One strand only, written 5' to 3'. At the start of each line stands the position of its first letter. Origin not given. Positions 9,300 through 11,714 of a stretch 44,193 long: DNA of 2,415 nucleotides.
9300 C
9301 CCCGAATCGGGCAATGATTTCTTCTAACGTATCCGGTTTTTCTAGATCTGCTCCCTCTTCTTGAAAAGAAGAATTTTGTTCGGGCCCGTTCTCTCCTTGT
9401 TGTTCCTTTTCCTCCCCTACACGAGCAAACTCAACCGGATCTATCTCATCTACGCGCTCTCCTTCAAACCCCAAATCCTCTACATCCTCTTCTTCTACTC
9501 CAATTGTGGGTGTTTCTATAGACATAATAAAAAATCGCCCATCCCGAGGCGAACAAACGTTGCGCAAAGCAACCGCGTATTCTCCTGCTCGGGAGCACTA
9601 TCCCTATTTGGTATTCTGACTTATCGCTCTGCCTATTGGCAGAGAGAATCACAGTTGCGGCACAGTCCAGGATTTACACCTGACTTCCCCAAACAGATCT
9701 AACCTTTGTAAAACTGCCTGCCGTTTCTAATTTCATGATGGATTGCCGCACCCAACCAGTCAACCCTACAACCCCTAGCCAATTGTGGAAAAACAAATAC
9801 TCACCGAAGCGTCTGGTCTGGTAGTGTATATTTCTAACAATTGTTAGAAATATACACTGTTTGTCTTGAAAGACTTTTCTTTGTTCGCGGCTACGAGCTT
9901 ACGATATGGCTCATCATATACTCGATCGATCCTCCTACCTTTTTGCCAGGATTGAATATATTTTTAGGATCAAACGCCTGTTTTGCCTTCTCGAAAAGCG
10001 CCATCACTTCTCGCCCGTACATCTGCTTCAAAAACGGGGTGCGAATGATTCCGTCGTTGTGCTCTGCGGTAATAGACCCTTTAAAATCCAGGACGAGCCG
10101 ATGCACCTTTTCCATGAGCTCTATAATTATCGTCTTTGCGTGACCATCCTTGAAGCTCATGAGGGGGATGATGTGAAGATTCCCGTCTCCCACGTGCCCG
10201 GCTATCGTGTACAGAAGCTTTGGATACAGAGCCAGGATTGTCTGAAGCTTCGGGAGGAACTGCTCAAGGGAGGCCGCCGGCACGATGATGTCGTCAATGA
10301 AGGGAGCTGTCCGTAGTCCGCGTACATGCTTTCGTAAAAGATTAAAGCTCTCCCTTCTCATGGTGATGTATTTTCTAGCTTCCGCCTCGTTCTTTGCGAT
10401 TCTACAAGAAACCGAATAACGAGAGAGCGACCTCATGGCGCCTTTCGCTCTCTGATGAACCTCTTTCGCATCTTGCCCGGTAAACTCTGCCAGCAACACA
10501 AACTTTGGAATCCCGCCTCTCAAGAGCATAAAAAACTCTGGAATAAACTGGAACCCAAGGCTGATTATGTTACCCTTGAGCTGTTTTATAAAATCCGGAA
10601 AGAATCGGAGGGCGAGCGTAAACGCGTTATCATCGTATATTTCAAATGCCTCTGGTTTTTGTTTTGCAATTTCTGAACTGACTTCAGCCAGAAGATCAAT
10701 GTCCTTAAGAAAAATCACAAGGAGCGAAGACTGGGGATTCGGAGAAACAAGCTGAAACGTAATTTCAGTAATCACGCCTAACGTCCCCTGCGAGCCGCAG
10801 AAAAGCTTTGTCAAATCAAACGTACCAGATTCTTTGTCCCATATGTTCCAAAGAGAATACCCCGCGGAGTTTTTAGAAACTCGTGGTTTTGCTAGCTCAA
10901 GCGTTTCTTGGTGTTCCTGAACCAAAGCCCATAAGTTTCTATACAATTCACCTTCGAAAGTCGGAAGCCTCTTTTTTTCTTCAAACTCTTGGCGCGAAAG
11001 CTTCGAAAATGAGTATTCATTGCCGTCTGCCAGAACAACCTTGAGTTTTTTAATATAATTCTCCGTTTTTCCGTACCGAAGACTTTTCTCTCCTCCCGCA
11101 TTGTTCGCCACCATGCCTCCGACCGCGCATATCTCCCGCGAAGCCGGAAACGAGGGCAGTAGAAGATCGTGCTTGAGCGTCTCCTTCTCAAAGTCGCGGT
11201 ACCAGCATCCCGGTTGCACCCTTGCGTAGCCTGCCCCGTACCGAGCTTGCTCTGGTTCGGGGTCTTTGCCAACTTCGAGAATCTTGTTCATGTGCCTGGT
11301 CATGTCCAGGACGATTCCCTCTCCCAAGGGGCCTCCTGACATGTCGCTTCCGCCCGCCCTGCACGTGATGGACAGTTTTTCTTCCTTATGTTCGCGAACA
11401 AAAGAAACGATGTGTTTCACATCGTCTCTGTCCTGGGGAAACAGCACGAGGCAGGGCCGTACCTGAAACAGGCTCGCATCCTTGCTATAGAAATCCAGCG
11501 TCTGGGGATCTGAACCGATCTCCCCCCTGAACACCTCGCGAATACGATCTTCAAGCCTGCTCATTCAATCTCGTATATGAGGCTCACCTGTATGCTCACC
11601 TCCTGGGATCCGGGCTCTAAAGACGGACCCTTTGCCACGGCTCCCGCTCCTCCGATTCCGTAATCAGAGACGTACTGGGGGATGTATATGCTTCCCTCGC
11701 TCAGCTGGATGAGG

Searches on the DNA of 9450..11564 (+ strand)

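Call 34: search_rna_families(source=window, start=9450, end=9900, threshold=evalue, max_evalue=10, show_alignments=2)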
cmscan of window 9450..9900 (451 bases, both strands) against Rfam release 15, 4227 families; matches with E-value up to 10: 4.
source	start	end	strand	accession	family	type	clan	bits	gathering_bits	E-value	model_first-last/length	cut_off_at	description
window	9601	9705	-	RF01689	AdoCbl-II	Cis-reg; riboswitch;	CL00101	33.2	36.5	4.2e-06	1-81/81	no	AdoCbl-II (Cobalamin/B12) riboswitch aptamer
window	9821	9860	+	RF03305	mir-3338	Gene; miRNA;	-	15.7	95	3.4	1-84/84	no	mir-3338 microRNA precursor family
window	9729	9862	+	RF01778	Evf-2_5p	Gene; lncRNA;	-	15.4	40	3.2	1-142/142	no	Embryonic ventral forebrain-2 long ncRNA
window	9823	9858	-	RF03305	mir-3338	Gene; miRNA;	-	15.2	95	4.7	1-84/84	no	mir-3338 microRNA precursor family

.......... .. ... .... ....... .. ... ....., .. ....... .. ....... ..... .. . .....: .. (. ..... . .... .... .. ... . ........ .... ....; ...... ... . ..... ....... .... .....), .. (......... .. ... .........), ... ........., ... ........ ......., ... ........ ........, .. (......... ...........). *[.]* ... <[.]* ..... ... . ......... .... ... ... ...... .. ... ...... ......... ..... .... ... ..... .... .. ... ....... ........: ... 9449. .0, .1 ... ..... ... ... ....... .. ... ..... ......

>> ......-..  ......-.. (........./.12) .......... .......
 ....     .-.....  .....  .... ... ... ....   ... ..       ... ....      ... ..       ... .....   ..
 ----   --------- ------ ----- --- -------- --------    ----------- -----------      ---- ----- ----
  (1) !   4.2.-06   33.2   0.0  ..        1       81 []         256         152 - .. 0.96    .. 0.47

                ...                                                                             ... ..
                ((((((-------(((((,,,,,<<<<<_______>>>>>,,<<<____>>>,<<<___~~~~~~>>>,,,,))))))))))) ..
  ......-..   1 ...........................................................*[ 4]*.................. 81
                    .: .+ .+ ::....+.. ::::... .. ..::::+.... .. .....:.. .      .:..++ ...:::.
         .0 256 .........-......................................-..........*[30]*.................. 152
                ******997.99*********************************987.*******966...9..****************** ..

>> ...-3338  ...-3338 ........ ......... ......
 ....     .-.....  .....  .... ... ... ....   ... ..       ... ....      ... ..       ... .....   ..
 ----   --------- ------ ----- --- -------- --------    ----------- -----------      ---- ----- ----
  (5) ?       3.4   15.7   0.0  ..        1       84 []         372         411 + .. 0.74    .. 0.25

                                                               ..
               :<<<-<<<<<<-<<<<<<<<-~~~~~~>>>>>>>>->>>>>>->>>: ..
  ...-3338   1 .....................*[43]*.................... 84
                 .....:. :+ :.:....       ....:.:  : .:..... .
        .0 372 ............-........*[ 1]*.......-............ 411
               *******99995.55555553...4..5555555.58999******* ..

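Call 64: search_dna_similar(query=window:9823-9858:+, collection=plasmids, mode=distant, max_evalue=10, max_rows=15)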
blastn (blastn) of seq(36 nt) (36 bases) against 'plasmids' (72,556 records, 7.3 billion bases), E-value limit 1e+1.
Records with a match: 14; places in all: 30; records where one place covers at least 80% of the query: 0.
Best place of each record, by identity: >=99% 1; 95-99% 11; 90-95% 1; 80-90% 1.
By first word of the organism name: Sulfitobacter 3; Roseibium 3; Sagittula 2; Treponema 1; Marinovum 1; Phaeobacter 1; Paracoccus 1; Roseovarius 1; Frigidibacter 1.
By predicted mobility (MOB-suite, as given by PLSDB): conjugative 7; non-mobilizable 4; mobilizable 3.
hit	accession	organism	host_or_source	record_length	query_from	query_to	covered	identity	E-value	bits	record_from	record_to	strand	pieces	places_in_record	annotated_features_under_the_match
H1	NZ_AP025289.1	Treponema saccharophilum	-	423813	6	32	75%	88.9%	1e+0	37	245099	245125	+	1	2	none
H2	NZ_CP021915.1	Sagittula sp. P11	cell culture,sulfidic waters (60 m) ...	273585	5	26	61%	95.5%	1e+0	37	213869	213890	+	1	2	none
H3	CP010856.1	Marinovum algicola DG 898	-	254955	5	26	61%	95.5%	1e+0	37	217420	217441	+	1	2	none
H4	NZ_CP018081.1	Sulfitobacter alexandrii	Alexandrium minutum,cell culture,cell ...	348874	11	32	61%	95.5%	1e+0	37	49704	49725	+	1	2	none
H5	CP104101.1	Phaeobacter sp. G2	cell culture,Emiliania huxleyi RCC1216 ...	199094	6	27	61%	95.5%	1e+0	37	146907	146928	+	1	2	none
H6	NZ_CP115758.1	Paracoccus sp. SCSIO 75233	cell culture,sediment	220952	5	26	61%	95.5%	1e+0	37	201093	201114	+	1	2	none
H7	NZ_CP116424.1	Sulfitobacter faviae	Hexacorallia,culture,Cold water coral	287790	5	26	61%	95.5%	1e+0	37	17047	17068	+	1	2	none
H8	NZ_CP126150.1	Sagittula sp. MA-2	Cell culture,Coastal seawater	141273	11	32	61%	95.5%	1e+0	37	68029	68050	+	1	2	none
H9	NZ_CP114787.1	Roseibium sp. Sym1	Symbiodiniaceae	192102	10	32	64%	91.3%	4e+0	34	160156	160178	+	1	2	none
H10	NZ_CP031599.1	Roseovarius indicus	pure culture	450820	6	26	58%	95.2%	4e+0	35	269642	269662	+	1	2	none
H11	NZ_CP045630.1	Roseibium aggregatum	-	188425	6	26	58%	95.2%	4e+0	35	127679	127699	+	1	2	none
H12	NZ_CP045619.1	Roseibium aggregatum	-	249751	11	31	58%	95.2%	4e+0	35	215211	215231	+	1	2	none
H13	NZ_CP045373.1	Sulfitobacter sp. THAF37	pure culture,Surface of a polyethylene ...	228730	11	31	58%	95.2%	4e+0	35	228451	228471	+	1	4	none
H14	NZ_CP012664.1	Frigidibacter mobilis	oil-production water,oil-production ...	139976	9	26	50%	100.0%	4e+0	34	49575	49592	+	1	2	none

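Call 65: search_dna_similar(query=window:9823-9858:+, collection=phages, mode=distant, max_evalue=10, max_rows=15)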
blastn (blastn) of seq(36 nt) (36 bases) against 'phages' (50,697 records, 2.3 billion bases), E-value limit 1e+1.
Records with a match: 5; places in all: 10; records where one place covers at least 80% of the query: 1.
Best place of each record, by identity: 95-99% 1; 90-95% 3; 80-90% 1.
By first word of the organism name: Salmonella 2; Klebsiella 1; uncultured 1; Salicola 1.
By host as written in the record: Salmonella enterica 2; Klebsiella pneumoniae KP13 1; - 1; Salicola sp. PV4 1.
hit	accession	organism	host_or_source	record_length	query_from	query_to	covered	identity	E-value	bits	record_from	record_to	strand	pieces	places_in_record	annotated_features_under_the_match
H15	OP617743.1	Klebsiella phage KP13-26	Klebsiella pneumoniae KP13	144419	8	36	81%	86.2%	5e+0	33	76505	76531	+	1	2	hypothetical protein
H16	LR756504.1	uncultured phage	metagenomic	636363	8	30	64%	91.3%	1e+0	34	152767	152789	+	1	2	record has no annotation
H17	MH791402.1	Salmonella phage Segz_1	Salmonella enterica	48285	10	31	61%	90.9%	5e+0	32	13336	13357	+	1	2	hypothetical protein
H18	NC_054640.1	Salmonella phage Segz_1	Salmonella enterica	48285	10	31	61%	90.9%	5e+0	32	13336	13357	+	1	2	hypothetical protein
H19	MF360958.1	Salicola phage SCTP-2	Salicola sp. PV4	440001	4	23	56%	95.0%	5e+0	33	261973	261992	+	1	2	273: hypothetical protein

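Call 66: get_annotated_region(hit=H2, flank=3000)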
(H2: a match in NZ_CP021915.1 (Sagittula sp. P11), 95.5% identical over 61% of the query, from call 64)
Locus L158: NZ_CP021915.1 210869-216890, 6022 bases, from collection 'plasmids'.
description: Sagittula sp. P11 plasmid unnamed2, complete sequence
organism: Sagittula sp. P11 (NCBI taxid 2009329)
taxonomy: Bacteria; Pseudomonadota; Alphaproteobacteria; Rhodobacterales; Roseobacteraceae; Sagittula; Sagittula sp. P11
host: -; source: cell culture,sulfidic waters (60 m) from the Peruvian upwelling region; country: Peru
typing (MOB-suite, as given by PLSDB): conjugative; replicon rep_cluster_558; relaxase MOBP; mating-pair formation MPF_T
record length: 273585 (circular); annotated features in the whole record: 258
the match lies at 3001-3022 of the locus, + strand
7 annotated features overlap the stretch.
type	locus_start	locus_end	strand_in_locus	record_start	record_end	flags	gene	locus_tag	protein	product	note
CDS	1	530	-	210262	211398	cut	-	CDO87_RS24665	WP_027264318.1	CaiB/BaiF CoA-transferase family protein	-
CDS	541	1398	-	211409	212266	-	-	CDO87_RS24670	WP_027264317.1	MaoC/PaaZ C-terminal domain-containing protein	-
CDS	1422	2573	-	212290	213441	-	-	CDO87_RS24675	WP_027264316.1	thiolase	-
CDS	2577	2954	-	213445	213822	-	-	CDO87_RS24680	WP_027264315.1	OB-fold domain-containing protein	-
CDS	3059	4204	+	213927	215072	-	-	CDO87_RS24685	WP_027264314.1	CaiB/BaiF CoA-transferase family protein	-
CDS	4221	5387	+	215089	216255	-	-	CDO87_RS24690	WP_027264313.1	CoA transferase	-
CDS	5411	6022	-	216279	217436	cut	-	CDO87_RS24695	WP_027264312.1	acyl-CoA dehydrogenase family protein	-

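Call 67: get_annotated_region(hit=H4, flank=3000)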
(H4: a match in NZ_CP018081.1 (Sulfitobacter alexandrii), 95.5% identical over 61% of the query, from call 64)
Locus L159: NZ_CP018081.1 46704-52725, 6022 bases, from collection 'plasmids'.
description: Sulfitobacter alexandrii strain AM1-D1 plasmid unnamed5, complete sequence
organism: Sulfitobacter alexandrii (NCBI taxid 1917485)
taxonomy: Bacteria; Pseudomonadota; Alphaproteobacteria; Rhodobacterales; Roseobacteraceae; Sulfitobacter; Sulfitobacter alexandrii
host: -; source: Alexandrium minutum,cell culture,cell culture of Alexandrium minutum 1089; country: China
typing (MOB-suite, as given by PLSDB): conjugative; replicon rep_cluster_305,rep_cluster_579; relaxase MOBP,MOBP; mating-pair formation MPF_T
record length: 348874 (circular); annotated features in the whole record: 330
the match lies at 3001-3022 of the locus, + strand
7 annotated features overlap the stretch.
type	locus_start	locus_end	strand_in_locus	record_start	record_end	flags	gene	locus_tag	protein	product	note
CDS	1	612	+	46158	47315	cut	-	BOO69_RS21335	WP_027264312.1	acyl-CoA dehydrogenase family protein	-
CDS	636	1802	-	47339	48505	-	-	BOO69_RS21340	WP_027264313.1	CoA transferase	-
CDS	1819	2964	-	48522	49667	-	-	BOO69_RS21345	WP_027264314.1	CaiB/BaiF CoA-transferase family protein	-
CDS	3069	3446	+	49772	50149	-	-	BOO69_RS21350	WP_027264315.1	OB-fold domain-containing protein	-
CDS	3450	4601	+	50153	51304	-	-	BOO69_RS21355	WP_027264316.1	thiolase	-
CDS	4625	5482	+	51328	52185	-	-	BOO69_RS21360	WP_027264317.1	MaoC/PaaZ C-terminal domain-containing protein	-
CDS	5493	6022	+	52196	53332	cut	-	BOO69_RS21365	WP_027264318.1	CaiB/BaiF CoA-transferase family protein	-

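Call 79: search_rna_families(source=L157, start=7100, end=7480, threshold=evalue, max_evalue=0.1)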
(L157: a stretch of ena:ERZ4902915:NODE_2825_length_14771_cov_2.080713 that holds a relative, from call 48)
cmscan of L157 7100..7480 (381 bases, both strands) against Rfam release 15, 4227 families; matches with E-value up to 0.1: 1.
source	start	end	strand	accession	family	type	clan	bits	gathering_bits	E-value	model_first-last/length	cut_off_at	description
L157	7212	7313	+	RF00174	Cobalamin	Cis-reg; riboswitch;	CL00101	27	31.5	3.8e-05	46-168/189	no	Cobalamin riboswitch aptamer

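Call 80: search_rna_families(source=L156, start=4990, end=5280, threshold=evalue, max_evalue=0.1)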
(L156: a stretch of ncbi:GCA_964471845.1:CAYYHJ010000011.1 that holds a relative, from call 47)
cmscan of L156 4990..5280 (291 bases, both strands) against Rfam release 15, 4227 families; matches with E-value up to 0.1: 0.
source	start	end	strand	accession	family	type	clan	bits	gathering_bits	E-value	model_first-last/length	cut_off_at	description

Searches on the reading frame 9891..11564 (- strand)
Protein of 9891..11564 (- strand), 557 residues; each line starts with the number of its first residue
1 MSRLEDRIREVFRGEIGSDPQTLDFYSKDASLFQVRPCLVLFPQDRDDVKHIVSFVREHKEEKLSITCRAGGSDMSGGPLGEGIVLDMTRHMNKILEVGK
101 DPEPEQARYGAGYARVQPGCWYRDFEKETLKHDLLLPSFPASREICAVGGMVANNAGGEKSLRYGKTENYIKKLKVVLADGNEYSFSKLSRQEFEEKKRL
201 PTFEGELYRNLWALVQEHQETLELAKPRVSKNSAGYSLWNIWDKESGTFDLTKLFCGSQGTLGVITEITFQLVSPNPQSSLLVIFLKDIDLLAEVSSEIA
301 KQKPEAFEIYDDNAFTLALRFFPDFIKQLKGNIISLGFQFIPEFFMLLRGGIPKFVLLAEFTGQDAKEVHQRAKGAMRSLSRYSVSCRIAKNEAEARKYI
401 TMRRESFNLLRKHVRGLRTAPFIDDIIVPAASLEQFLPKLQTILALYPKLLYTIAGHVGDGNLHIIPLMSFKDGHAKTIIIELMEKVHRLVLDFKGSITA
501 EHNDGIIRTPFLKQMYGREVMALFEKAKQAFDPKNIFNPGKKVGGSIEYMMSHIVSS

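Call 9: search_protein_families(library=pfam, proteins=[window:9891-11564:-])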
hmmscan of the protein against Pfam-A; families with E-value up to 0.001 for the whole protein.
window:9891-11564:- (557 aa): 2 families
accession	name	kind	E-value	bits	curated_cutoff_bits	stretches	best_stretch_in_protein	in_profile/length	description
PF02913.24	FAD-oxidase_C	-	2.8e-43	148.8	21.2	1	280-541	6-247/248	FAD linked oxidases, C-terminal domain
PF01565.28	FAD_binding_4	-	4.2e-29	101.5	26.4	1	39-182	3-134/139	FAD binding domain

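Call 44: find_homologous_proteins(query=window:9891-11564:-, max_evalue=1e-100)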
Query window:9891-11564:- (557 aa): 7788 proteins with E <= 1e-100 among 8000 candidates; the best 120 are listed.
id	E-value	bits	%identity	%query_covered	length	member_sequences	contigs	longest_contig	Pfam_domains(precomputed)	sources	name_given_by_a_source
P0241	0.0e+0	1266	100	100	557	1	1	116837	PF01565.29,PF02913.25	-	-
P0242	2.1e-289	979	76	100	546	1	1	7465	PF01565.29,PF02913.25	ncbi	-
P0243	1.2e-278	943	74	100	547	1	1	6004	PF01565.29,PF02913.25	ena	-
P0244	6.0e-274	928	74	100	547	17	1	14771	PF01565.29,PF02913.25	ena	-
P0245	6.9e-273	924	71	100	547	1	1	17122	PF01565.29,PF02913.25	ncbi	-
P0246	1.1e-269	914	72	100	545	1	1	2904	PF01565.29,PF02913.25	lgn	-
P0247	5.0e-269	912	72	100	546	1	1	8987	PF01565.29,PF02913.25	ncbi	-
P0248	9.2e-269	911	71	100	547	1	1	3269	PF01565.29,PF02913.25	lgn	-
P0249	1.5e-224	765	60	99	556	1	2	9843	PF01565.29,PF02913.25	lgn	-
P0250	1.9e-221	755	60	99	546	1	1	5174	PF01565.29,PF02913.25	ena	-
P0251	1.3e-220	752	61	99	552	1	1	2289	PF01565.29,PF02913.25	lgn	-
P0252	1.7e-219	748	61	98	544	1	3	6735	PF01565.29,PF02913.25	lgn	-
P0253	3.8e-217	740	59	99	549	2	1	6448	PF01565.29,PF02913.25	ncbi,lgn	-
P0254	2.8e-216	737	58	99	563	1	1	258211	PF01565.29,PF02913.25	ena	-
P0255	3.0e-216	737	59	100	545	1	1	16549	PF01565.29,PF02913.25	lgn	-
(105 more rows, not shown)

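Call 46: find_encoding_contigs(protein=P0241, flank=10000, max_places=3)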
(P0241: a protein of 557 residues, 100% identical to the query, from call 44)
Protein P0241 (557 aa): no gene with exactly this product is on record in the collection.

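Call 47: find_encoding_contigs(protein=P0242, flank=6000, max_places=2)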
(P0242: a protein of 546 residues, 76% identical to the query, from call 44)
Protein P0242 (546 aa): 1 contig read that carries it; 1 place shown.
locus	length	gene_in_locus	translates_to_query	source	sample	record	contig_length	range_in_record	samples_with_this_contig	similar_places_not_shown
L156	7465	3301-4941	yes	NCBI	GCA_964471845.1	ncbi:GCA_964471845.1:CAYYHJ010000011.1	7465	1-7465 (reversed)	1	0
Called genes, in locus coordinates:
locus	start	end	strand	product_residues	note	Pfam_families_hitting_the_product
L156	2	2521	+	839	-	?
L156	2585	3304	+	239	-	PF04402:SIMPL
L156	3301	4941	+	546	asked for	PF01565:FAD_binding_4, PF02913:FAD-oxidase_C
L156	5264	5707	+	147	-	PF14478:DUF4430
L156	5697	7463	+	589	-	?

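Call 48: find_encoding_contigs(protein=P0244, flank=6000, max_places=2)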
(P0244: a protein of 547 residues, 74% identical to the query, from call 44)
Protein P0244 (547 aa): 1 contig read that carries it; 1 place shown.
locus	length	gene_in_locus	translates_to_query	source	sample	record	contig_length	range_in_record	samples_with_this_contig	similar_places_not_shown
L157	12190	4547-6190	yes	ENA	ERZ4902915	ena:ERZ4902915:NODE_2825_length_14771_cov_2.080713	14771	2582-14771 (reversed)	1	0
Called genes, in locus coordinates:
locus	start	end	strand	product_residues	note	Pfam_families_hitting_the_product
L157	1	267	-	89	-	?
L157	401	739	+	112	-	PF00076:RRM_1, PF28441:RRM_11 (weak)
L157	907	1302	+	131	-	-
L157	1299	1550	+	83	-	-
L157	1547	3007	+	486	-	-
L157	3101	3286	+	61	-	-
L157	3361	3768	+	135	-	PF07884:VKOR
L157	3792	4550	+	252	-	PF04402:SIMPL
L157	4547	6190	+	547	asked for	PF01565:FAD_binding_4, PF02913:FAD-oxidase_C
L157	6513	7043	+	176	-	PF20803:PaaX_M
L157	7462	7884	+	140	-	PF14478:DUF4430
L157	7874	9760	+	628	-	-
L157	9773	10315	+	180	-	PF20221:DUF6580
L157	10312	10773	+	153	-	PF02502:LacAB_rpiB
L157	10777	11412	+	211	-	PF00834:Ribul_P_3_epim, PF00977:His_biosynth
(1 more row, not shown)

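Call 75: find_encoding_contigs(protein=P0243, flank=3000, max_places=2)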
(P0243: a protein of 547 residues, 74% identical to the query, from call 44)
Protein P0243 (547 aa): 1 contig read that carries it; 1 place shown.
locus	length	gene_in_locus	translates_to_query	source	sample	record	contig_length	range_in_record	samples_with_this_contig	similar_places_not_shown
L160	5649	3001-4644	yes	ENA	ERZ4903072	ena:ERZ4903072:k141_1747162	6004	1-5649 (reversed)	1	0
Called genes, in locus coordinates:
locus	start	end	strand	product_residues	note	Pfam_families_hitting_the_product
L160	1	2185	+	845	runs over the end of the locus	?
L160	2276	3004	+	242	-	PF04402:SIMPL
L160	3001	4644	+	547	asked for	PF01565:FAD_binding_4, PF02913:FAD-oxidase_C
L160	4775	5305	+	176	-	PF20803:PaaX_M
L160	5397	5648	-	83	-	?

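Call 76: find_encoding_contigs(protein=P0247, flank=3000, max_places=2)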
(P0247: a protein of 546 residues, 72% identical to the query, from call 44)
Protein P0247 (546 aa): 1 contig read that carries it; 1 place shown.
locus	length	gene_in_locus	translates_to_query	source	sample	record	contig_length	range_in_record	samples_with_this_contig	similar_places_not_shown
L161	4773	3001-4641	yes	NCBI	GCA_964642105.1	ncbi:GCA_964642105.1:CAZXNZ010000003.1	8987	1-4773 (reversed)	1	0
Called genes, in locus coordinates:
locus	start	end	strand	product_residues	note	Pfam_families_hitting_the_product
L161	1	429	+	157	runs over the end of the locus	PF10517:DM13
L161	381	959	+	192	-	PF01625:PMSR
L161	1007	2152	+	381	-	PF07884:VKOR, PF12740:PETase, PF07224:Chlorophyllase (weak), PF01738:DLH, PF00326:Peptidase_S9 (faint), PF08840:BAAT_C (faint)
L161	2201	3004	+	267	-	PF04402:SIMPL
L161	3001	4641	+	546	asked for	PF01565:FAD_binding_4, PF02913:FAD-oxidase_C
